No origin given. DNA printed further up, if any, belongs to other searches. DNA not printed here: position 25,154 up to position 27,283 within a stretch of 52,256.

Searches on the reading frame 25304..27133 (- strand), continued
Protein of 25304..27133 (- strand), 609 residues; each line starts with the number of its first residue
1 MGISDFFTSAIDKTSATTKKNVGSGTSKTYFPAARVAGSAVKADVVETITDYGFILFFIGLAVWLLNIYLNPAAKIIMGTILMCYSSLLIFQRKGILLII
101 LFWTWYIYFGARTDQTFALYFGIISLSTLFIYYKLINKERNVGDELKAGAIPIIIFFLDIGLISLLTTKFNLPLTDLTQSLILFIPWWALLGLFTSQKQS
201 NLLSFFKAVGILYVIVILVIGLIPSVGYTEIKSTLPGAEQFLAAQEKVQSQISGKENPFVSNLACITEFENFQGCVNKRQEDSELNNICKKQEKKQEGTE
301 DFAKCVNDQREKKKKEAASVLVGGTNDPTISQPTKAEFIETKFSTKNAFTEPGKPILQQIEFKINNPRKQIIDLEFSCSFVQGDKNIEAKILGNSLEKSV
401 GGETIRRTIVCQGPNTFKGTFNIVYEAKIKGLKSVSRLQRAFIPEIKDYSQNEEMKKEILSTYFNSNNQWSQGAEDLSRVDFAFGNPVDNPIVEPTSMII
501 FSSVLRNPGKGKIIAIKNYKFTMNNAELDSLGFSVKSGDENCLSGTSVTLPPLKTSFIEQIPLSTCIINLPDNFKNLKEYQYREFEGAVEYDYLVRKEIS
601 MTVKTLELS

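Call 72: search_protein_representatives(alignment_id=A2)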
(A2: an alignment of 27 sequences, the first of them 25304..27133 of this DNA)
Query: 27 sequences, 615 profile positions. Proteins with E-value up to 0.001 (for the whole library): 293; up to 1e-10: 239; up to 1e-30: 195. The best 150 are listed.
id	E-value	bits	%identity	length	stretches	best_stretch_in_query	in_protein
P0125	9.8e-237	803.9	-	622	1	12-614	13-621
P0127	5.8e-226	768.3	-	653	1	11-613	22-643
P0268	1.7e-223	760.2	-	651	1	7-614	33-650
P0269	1.7e-219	747.0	-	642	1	7-612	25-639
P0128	1.4e-215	734.0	-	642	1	19-614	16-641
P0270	5.9e-215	732.0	-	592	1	45-613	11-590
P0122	6.3e-214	728.6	-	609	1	25-614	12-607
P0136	1.8e-213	727.0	-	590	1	45-613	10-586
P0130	5.6e-213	725.4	-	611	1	25-613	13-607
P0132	1.4e-209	714.2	-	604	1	26-611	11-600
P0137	2.1e-207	707.0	-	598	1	44-614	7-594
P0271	6.3e-205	698.8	-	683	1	21-612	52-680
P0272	1.5e-202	691.0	-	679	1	22-614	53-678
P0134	1.3e-201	687.9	-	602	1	31-614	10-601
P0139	2.7e-200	683.6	-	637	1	11-614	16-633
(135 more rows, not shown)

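Call 74: search_protein_families(library=pfam, proteins=[L085:3574-4476:+, L087:11804-12658:+, L088:11917-12771:+], max_evalue=0.1)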
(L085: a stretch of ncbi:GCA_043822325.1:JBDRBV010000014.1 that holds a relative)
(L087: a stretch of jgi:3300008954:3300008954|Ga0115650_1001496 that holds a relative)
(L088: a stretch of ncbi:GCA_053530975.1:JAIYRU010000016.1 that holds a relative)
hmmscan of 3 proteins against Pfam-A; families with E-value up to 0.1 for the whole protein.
L085:3574-4476:+ (300 aa): 0 families

L087:11804-12658:+ (284 aa): 0 families

L088:11917-12771:+ (284 aa): 0 families

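Call 83: search_protein_families(library=phrogs, proteins=[window:25304-27133:-], max_evalue=0.01)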
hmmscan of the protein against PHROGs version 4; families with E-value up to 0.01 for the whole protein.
window:25304-27133:- (609 aa): 0 families

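Call 84: search_protein_families(library=padloc, proteins=[window:25304-27133:-], max_evalue=0.01)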
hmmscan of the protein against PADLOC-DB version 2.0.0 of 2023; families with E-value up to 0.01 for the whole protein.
window:25304-27133:- (609 aa): 0 families
